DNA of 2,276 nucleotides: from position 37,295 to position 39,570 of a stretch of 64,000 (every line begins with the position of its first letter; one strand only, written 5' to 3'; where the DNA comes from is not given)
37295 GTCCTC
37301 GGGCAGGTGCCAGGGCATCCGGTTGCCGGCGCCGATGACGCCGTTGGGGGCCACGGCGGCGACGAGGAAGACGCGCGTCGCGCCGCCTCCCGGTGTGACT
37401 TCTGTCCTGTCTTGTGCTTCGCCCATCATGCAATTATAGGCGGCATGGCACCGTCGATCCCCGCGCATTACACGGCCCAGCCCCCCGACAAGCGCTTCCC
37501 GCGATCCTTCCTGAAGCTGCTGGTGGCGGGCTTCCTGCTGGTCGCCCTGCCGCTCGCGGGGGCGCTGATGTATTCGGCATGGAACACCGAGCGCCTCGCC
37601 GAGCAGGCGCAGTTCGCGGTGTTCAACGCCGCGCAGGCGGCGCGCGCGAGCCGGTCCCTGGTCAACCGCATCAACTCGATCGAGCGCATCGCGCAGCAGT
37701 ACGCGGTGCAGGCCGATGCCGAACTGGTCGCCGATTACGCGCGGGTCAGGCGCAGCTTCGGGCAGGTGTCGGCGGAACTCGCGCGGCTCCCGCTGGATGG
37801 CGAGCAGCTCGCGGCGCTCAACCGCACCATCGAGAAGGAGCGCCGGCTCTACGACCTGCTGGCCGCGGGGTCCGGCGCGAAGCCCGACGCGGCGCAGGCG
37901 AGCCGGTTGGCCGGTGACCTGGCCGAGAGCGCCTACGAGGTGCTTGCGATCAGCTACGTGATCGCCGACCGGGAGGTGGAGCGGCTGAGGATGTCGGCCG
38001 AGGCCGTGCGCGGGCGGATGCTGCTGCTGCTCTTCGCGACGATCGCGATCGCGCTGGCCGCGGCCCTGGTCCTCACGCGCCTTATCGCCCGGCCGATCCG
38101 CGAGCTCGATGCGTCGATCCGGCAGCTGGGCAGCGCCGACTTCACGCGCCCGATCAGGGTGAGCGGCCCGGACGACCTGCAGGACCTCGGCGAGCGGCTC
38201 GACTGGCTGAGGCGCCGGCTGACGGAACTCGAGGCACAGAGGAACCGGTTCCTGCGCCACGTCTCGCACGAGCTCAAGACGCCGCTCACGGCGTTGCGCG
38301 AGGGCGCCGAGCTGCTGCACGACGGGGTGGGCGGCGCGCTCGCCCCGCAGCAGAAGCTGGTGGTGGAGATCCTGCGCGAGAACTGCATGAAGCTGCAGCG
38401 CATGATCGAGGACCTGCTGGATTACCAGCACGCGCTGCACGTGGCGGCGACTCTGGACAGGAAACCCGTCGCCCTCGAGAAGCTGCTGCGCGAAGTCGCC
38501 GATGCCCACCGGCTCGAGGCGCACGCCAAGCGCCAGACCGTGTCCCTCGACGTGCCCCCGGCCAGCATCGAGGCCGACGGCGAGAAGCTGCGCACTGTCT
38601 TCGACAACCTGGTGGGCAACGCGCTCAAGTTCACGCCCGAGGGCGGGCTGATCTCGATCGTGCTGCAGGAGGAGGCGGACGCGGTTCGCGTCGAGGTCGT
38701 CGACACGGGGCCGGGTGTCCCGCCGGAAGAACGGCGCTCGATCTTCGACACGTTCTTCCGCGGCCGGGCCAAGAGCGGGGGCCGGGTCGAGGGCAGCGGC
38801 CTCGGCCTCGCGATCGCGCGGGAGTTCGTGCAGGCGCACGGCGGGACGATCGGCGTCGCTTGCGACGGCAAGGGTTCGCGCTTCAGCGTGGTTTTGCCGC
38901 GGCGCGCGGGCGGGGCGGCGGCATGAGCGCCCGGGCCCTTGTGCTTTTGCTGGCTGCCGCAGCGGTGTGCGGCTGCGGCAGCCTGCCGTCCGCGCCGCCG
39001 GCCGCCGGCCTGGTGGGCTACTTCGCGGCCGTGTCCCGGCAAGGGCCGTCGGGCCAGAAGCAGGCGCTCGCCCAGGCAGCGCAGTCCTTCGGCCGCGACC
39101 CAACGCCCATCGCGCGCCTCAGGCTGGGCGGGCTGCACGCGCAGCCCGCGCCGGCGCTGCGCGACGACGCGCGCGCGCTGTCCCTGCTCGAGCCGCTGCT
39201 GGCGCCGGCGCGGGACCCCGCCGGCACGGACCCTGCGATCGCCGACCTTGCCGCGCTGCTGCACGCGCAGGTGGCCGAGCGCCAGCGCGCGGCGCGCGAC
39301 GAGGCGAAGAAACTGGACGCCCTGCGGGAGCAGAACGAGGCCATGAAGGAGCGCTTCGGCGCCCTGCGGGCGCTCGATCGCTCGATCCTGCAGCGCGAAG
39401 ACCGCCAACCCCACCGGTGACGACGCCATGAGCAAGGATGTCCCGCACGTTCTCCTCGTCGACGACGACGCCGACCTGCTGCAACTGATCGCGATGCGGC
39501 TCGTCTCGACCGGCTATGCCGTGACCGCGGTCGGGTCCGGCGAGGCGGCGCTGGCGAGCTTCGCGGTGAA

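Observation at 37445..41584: GlrK(QseE)-QseG-GlrR(QseF) module wired to a consensus sigma54 promoter and TGTC-N10-GAC(A/G) boxes that drive a glycine-zipper envelope protein instead of a glmY-type sRNA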

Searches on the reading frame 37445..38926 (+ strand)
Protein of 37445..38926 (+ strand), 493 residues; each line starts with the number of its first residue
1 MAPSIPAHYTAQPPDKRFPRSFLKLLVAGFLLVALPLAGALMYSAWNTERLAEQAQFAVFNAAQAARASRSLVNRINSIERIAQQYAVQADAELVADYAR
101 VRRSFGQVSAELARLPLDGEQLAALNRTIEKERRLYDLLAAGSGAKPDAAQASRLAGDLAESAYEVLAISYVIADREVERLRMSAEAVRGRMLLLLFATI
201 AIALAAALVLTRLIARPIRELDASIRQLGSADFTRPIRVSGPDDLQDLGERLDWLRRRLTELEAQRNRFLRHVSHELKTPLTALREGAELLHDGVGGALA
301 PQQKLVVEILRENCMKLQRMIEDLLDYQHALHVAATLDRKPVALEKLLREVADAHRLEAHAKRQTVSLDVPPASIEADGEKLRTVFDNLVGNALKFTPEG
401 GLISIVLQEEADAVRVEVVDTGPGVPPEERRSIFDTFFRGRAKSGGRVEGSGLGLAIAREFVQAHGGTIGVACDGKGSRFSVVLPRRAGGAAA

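Call 3: search_protein_families(library=pfam, proteins=[window:37445-38926:+], max_evalue=0.01)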
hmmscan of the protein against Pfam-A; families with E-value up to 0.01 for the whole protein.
window:37445-38926:+ (493 aa): 5 families
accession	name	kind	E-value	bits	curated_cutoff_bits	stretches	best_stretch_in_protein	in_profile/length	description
PF02518.31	HATPase_c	-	1.2e-26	93.8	26.4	1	378-487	2-110/111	Histidine kinase-, DNA gyrase B-, and HSP90-like ATPase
PF00512.31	HisKA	-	1.7e-15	57.3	26.9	1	265-328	1-61/66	His Kinase A (phospho-acceptor) domain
PF00672.30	HAMP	-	3.7e-08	34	25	1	209-260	1-52/53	HAMP domain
PF13581.12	HATPase_c_2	-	0.0018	18.7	27.4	1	392-463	46-110/127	Histidine kinase-like ATPase domain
PF19926.4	DUF6389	-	0.0046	16.9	27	0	117-153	59-95/149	Family of unknown function (DUF6389)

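Call 4: search_protein_families(library=ncbifam, proteins=[window:37445-38926:+], max_evalue=0.01)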
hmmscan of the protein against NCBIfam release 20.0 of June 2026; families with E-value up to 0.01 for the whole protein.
window:37445-38926:+ (493 aa): 85 families (the best 25 are shown)
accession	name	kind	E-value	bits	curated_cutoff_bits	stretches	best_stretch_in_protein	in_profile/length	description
NF033092.0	HK_WalK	equivalog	3.8e-54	184.3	725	2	262-485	368-593/594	cell wall metabolism sensor histidine kinase WalK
NF040691.1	MtrAB_MtrB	equivalog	2.7e-48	165.3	450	1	181-490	179-496/507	MtrAB system histidine kinase MtrB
TIGR01386.1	cztS_silS_copS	subfamily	7.1e-47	160.4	292.55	1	23-485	8-457/457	heavy metal sensor histidine kinase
TIGR02966.1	phoR_proteo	equivalog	6.6e-46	156.8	334.2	1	258-483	106-332/333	phosphate regulon sensor histidine kinase PhoR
NF046044.1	PnpS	equivalog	7.5e-46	156.9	400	1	259-485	163-390/390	two-component system histidine kinase PnpS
NF008312.0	PRK11100.1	equivalog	1e-45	156.5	356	1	186-486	178-474/477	two-component system sensor histidine kinase CreC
NF012163.2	BaeS_SmeS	equivalog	2.4e-44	152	500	1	191-472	165-443/457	sensor histidine kinase efflux regulator BaeS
NF007837.0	PRK10549.1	equivalog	1.4e-41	142.7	603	1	199-483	173-455/466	envelope stress sensor histidine kinase BaeS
TIGR02956.1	TMAO_torS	equivalog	3.9e-40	137.8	676.5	1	267-488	465-684/967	TMAO reductase system sensor histidine kinase/response regulator TorS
NF007007.0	PRK09470.1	equivalog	2e-38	132.5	486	1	188-471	166-443/463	envelope stress sensor histidine kinase CpxA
NF006800.0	PRK09303.1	equivalog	5e-38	131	342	1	258-485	143-376/383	histidine kinase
NF041880.1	EPS_EpsF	equivalog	6.1e-38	130.5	900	1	265-485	273-492/492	response regulator EpsF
NF058527.1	HistKinChvGCaul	equivalog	1.3e-37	129.7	740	1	191-486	226-533/535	two-component sensor histidine kinase ChvG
NF007004.0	PRK09467.1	equivalog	2.7e-34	118.8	415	1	194-477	160-426/440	two-component system sensor histidine kinase EnvZ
NF047465.1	hybrid_HK_LvrA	exception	7.3e-34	116.9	1200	1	250-487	186-423/819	hybrid histidine kinase/response regulator LvrA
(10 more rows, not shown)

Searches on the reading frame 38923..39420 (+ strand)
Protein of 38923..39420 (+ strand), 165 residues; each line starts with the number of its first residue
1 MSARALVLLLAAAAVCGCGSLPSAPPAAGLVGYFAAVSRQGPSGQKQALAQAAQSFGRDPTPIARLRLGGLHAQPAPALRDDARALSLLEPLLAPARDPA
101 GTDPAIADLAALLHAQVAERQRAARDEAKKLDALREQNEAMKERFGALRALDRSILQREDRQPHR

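Call 3: search_protein_families(library=pfam, proteins=[window:38923-39420:+], max_evalue=0.01)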
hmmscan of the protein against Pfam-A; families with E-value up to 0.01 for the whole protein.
window:38923-39420:+ (165 aa): 0 families

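Call 4: search_protein_families(library=ncbifam, proteins=[window:38923-39420:+], max_evalue=0.01)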
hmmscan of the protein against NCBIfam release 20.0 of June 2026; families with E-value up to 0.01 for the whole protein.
window:38923-39420:+ (165 aa): 0 families

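Call 37: search_protein_families(library=pfam, proteins=[window:38923-39420:+], max_evalue=1)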
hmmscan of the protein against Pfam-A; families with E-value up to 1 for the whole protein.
window:38923-39420:+ (165 aa): 1 family
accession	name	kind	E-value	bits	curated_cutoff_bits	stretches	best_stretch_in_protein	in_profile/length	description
PF11577.13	NEMO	-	0.062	13.7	23.2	1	132-161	20-47/68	NF-kappa-B essential modulator NEMO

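Call 58: find_homologous_proteins(query=window:38923-39420:+, max_evalue=0.001)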
Query window:38923-39420:+ (165 aa): 233 proteins with E <= 0.001 among 5081 candidates; the best 120 are listed.
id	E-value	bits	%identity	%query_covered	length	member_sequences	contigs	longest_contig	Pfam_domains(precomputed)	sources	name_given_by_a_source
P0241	2.8e-94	331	100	100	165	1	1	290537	-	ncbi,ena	-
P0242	9.6e-66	239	78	91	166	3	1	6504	-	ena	-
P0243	1.9e-49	186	63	100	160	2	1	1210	-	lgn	-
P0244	6.1e-44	168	58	100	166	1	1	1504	-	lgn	-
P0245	2.4e-43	166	61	82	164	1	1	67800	-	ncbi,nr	ncbi:MAG: hypothetical protein JSS40_02290 [Proteobacteria bacterium]|nr:hypothetical protein [Pseud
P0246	5.7e-42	162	60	87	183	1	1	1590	-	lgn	-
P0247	2.2e-41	160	66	82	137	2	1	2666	-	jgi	jgi:hypothetical protein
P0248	5.4e-35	139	61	81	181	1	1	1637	-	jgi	jgi:hypothetical protein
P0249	9.6e-35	138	51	100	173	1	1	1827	-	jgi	jgi:hypothetical protein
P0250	1.3e-34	138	55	95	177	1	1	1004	-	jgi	jgi:signal transduction histidine kinase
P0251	1.7e-34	137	61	84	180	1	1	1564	-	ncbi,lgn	-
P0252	2.1e-34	137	60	82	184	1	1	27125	-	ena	-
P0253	4.8e-34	136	60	84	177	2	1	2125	-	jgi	jgi:hypothetical protein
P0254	7.6e-34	135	59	81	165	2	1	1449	-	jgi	jgi:hypothetical protein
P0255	1.8e-33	134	60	84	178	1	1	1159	-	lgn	-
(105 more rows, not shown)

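Call 68: predict_structure(alignment_id=A5)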
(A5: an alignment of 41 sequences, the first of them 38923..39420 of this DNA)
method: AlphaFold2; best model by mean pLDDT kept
length: 165 residues; sequences in the alignment: 41
mean_pLDDT: 91.5   pTM: 0.72
mean pLDDT of the five models: 91.5, 90.0, 89.6, 89.6, 88.2
residues with pLDDT >= 90: 129; 70-90: 20; 50-70: 16; < 50: 0
segments of 3 or more residues with pLDDT < 50: none
pLDDT, mean of each block of 10 residues (from residue 1): 84 68 80 97 97 98 97 96 98 77 92 98 98 98 98 96 77
secondary structure, 60 per line:
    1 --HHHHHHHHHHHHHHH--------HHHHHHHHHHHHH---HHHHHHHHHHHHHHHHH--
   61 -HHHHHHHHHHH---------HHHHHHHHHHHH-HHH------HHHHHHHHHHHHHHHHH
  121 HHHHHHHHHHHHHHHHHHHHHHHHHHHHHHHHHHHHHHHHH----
elements in order: H3-17 H26-38 H42-58 H62-72 H82-93 H104-161

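Call 75: fold_search(model_id=the predicted structure, library=pdb)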
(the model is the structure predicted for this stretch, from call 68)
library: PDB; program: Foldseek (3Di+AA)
matches with E <= 10: 140; with E <= 0.001: 0
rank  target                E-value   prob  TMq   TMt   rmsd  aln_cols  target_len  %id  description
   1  7dkh_A                5.6e-01  0.51  0.31  0.08   8.1       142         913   13  Crystal structure of the Ctr9/Paf1/Cdc73/Rtf1 quaternary complex (released 2021-11-24)
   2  1nzn                  7.4e-01  0.84  0.35  0.46   5.1        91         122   16  Cytosolic domain of the human mitchondrial fission protein Fis1 adopts a TPR fold (released 2004-03-02)
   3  4aif_A                1.4e+00  0.47  0.27  0.30   4.9        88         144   14  AIP TPR domain in complex with human Hsp90 peptide (released 2013-01-23)
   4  2ff4_A                1.5e+00  0.51  0.32  0.15  11.7        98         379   13  Mycobacterium tuberculosis EmbR in complex with low affinity phosphopeptide (released 2006-01-24)
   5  2fez                  1.6e+00  0.44  0.32  0.16  11.8        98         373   13  Mycobacterium tuberculosis EmbR (released 2006-01-24)
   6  7zub_C                2.3e+00  0.41  0.34  0.20   4.2        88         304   20  Cryo-EM structure of the indirubin-bound Hsp90-XAP2-AHR complex (released 2022-11-23)
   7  6xns_A                2.3e+00  0.25  0.34  0.20   5.8       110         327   16  C3_crown-05 (released 2020-12-23)
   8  1rkg_A                2.3e+00  0.12  0.22  0.16  10.7        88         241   15  crystal structure of the rat vitamin D receptor ligand binding domain complexed with 2MbisP and a synthetic peptide co (released 2004-04-13)
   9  8xwx_B                2.6e+00  0.57  0.35  0.47   3.4        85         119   16  Crystal structure of FIS1-BAP31 complex from human (released 2024-05-15)
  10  9aye                  2.6e+00  0.54  0.40  0.63   4.8       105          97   10  FIS1 T34D Covalent inhibitor complex (released 2025-05-21)
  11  7o3x_B                2.6e+00  0.18  0.33  0.26  27.3       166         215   17  Structural basis for VIPP1 oligomerization and maintenance of thylakoid membrane integrity (released 2021-06-30)
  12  2o4j_A                2.6e+00  0.11  0.22  0.16  10.7        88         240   15  Crystal Structure of Rat Vitamin D Receptor Ligand Binding Domain Complexed with VitIII 17-20Z and the NR2 Box of DRIP (released 2007-01-30)
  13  2qzg_D                2.7e+00  0.16  0.24  0.41   6.9        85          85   12  Crystal structure of unknown function protein MMP1188 (released 2007-09-04)
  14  1p5q_A                2.9e+00  0.75  0.46  0.28   3.6       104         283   19  Crystal Structure of FKBP52 C-terminal Domain (released 2004-06-22)
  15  8gad_B                2.9e+00  0.23  0.34  0.47   5.3       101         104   23  Crystal structure of a high affinity PD-L1 binder (released 2024-08-21)
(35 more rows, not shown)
